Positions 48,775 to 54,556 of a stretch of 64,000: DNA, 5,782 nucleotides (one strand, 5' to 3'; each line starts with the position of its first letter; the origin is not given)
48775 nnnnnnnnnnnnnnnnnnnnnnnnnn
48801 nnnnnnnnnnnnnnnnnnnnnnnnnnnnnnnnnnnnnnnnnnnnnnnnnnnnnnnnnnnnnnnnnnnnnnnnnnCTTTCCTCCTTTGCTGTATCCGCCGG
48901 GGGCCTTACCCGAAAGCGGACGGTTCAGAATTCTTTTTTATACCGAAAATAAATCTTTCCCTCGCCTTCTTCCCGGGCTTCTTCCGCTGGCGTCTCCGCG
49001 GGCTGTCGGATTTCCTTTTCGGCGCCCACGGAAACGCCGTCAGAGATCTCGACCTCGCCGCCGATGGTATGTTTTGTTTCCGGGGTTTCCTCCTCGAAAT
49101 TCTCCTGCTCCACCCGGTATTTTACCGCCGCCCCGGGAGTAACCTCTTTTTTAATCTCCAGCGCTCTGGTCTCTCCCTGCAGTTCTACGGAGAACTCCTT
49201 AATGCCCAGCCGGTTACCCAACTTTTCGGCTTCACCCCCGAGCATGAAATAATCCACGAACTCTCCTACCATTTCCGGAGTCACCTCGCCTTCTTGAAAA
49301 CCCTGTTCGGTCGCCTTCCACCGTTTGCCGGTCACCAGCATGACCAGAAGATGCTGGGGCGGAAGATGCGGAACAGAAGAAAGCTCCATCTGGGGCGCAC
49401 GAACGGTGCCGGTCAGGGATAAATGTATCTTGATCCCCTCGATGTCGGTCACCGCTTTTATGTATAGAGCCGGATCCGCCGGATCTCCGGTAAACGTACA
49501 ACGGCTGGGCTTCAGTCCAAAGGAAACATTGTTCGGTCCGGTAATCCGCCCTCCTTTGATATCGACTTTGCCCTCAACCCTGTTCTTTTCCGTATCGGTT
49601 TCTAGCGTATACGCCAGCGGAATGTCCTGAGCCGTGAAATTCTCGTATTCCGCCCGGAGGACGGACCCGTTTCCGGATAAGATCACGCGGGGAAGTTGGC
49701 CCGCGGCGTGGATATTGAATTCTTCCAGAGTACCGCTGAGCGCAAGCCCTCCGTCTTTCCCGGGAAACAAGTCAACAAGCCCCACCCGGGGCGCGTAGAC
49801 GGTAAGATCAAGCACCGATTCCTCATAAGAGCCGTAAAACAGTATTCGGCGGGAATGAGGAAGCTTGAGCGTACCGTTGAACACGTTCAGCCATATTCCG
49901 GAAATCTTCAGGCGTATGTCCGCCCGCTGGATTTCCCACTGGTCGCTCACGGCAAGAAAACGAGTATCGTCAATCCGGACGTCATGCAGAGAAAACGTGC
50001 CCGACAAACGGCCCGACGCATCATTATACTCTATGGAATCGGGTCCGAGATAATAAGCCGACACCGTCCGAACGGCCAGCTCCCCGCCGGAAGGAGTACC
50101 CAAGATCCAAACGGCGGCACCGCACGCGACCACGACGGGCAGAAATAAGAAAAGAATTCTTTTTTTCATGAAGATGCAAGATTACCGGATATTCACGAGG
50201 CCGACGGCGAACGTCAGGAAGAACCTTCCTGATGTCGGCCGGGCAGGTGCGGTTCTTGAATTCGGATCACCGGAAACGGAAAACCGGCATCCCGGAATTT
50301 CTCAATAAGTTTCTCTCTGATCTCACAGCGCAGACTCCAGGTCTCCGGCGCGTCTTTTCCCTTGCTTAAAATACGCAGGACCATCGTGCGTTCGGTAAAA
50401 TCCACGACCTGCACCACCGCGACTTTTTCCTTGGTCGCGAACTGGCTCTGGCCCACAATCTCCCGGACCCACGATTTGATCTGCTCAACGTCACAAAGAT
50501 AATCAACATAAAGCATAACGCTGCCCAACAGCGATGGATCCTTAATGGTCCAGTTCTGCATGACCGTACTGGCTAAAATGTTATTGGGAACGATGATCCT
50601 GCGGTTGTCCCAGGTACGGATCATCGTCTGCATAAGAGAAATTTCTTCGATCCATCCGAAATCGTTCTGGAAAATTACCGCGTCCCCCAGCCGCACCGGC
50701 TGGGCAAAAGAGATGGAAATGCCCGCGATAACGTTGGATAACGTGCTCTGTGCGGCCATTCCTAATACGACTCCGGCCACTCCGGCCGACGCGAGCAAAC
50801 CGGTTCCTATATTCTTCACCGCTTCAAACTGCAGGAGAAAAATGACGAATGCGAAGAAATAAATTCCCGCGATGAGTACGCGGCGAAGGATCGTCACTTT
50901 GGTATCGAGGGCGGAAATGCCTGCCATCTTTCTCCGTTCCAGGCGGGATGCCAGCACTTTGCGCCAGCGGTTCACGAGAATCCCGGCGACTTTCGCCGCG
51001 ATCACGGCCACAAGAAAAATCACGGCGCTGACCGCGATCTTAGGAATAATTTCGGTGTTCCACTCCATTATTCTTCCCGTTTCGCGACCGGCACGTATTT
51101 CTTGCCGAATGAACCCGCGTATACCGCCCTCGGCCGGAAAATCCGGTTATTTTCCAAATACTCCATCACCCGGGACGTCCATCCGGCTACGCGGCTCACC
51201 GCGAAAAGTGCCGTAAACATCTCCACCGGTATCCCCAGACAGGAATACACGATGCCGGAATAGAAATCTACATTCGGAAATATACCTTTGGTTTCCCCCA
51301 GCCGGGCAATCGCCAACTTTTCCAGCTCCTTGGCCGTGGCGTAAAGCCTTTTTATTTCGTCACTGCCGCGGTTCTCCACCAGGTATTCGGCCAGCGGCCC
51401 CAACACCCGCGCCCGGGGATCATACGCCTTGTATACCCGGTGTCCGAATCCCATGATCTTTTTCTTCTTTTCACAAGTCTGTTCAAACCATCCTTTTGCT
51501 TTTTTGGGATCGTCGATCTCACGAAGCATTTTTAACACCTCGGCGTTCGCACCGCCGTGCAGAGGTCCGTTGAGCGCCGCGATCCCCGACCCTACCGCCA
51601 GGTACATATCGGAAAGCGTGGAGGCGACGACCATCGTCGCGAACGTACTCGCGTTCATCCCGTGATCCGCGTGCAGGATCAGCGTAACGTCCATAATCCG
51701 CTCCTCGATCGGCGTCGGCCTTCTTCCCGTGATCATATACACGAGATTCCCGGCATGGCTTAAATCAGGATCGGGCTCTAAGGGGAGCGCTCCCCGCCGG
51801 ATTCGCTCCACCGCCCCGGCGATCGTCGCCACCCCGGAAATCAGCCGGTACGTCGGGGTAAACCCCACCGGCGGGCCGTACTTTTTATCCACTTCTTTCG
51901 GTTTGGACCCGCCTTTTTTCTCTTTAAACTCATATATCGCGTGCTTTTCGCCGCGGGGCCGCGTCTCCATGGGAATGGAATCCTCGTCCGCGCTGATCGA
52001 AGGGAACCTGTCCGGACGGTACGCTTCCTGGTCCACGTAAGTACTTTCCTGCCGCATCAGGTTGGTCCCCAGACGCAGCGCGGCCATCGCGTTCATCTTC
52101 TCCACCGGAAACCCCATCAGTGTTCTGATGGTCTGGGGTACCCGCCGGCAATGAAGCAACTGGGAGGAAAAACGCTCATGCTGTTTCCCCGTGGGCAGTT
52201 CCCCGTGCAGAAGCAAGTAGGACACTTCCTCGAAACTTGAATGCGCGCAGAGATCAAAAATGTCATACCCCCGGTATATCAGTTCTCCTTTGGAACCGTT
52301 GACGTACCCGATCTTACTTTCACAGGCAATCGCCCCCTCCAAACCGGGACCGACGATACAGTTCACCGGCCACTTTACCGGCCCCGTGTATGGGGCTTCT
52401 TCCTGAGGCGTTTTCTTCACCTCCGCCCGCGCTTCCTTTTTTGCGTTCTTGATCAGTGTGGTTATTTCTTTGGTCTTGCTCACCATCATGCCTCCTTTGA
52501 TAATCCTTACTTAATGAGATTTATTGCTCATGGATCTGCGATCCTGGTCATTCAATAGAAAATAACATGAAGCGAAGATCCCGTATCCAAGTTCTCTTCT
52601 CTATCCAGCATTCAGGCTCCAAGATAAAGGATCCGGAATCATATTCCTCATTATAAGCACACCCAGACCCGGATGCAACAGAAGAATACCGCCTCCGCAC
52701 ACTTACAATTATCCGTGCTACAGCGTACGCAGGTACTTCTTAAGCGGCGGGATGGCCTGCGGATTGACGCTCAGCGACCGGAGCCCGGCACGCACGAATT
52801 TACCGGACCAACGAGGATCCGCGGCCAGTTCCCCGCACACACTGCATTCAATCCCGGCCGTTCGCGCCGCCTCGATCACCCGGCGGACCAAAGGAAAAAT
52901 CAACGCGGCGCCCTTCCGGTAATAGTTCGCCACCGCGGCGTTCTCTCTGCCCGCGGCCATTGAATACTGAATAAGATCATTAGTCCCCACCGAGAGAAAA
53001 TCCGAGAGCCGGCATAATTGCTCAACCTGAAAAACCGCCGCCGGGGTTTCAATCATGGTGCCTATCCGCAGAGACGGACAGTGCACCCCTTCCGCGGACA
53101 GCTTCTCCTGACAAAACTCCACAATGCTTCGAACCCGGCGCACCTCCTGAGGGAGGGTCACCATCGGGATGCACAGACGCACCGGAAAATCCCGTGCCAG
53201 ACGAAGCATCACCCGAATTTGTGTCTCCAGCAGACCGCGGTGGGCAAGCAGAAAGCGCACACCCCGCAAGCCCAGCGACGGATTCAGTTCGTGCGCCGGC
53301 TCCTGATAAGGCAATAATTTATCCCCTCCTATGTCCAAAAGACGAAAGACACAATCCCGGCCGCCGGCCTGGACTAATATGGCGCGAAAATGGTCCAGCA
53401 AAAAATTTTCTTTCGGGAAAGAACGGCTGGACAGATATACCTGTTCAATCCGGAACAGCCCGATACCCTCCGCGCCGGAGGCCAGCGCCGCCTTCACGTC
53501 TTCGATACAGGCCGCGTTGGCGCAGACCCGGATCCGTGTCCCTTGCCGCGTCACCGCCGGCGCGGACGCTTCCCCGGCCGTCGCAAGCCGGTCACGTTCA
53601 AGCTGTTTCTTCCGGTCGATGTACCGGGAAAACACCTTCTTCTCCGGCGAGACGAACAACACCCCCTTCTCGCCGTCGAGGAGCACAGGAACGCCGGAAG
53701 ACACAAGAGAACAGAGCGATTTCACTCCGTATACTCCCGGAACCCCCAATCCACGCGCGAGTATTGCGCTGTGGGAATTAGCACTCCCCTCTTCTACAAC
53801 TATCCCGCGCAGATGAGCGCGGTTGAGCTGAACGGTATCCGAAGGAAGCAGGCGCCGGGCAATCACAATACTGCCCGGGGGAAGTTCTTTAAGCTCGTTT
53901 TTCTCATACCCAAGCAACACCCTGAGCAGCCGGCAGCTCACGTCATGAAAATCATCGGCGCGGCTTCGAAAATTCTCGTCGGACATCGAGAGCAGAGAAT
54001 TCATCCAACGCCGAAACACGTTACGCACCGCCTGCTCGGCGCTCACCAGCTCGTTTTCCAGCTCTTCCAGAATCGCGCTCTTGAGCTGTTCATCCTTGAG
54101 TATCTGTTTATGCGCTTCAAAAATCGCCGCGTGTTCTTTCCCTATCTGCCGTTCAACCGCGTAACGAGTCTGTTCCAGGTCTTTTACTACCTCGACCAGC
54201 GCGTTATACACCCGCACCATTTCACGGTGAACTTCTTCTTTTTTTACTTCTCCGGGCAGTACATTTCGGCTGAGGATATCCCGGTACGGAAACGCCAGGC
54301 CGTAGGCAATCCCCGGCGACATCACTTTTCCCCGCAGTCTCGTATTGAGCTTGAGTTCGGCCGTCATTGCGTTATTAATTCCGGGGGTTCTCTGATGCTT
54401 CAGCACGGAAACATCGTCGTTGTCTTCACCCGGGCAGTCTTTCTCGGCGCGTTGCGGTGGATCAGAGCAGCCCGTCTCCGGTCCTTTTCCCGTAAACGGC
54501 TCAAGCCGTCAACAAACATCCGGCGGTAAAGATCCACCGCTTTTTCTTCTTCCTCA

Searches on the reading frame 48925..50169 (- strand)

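Call 73: search_protein_families(library=pfam, proteins=[window:48925-50169:-], max_evalue=0.00001)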
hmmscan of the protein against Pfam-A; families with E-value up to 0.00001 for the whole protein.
window:48925-50169:- (414 aa): 1 family
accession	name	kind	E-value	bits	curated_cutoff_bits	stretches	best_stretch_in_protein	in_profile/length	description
PF04357.19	TamB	-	3.2e-16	60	22.4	1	195-351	161-325/381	TamB, inner membrane protein subunit of TAM complex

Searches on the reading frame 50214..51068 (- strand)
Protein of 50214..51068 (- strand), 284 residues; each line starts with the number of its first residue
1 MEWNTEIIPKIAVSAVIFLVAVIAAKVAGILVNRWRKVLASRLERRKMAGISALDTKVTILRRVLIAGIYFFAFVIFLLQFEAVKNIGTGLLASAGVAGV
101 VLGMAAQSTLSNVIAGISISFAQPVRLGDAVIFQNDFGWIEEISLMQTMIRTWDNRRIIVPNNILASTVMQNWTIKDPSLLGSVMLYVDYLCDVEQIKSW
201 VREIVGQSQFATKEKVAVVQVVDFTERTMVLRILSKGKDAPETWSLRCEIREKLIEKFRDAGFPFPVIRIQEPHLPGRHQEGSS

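Call 73: search_protein_families(library=pfam, proteins=[window:50214-51068:-], max_evalue=0.00001)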
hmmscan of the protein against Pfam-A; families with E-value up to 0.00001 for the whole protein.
window:50214-51068:- (284 aa): 1 family
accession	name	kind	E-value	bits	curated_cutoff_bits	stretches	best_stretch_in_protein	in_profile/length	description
PF00924.24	MS_channel_2nd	-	4.8e-17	62.3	20.2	1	109-174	2-67/68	Mechanosensitive ion channel, beta-domain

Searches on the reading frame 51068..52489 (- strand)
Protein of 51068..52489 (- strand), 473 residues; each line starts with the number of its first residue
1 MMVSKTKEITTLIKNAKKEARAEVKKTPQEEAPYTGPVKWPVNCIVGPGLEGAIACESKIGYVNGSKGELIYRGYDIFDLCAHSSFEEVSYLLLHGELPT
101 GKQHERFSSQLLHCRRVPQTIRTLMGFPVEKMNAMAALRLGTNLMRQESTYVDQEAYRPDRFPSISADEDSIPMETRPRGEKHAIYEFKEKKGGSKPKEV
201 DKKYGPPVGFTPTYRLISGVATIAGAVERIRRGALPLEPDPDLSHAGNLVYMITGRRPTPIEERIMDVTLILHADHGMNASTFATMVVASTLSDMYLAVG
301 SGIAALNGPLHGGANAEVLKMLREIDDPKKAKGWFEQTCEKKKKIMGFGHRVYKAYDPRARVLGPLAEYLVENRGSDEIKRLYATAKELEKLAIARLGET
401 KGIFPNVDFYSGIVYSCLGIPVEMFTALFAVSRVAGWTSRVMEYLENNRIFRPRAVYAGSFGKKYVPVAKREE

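Call 73: search_protein_families(library=pfam, proteins=[window:51068-52489:-], max_evalue=0.00001)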
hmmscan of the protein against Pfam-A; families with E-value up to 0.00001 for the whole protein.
window:51068-52489:- (473 aa): 1 family
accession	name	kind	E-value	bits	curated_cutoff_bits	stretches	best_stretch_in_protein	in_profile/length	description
PF00285.26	Citrate_synt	-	9.8e-122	406.8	27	1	49-454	1-357/357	Citrate synthase, C-terminal domain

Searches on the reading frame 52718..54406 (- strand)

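Call 73: search_protein_families(library=pfam, proteins=[window:52718-54406:-], max_evalue=0.00001)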
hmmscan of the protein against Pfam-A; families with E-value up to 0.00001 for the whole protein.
window:52718-54406:- (562 aa): 3 families
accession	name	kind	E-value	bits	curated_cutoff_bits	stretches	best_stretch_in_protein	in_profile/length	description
PF02896.24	PEP-utilizers_C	-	6.4e-82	275.4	22.8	1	280-560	8-289/293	PEP-utilising enzyme, PEP-binding domain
PF05524.18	PEP-utilisers_N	-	6.6e-23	81.6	24.4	1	25-149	1-121/121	PEP-utilising enzyme, N-terminal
PF00391.29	PEP-utilizers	-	2.3e-19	69.2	23.1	1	175-248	1-72/72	PEP-utilising enzyme, mobile domain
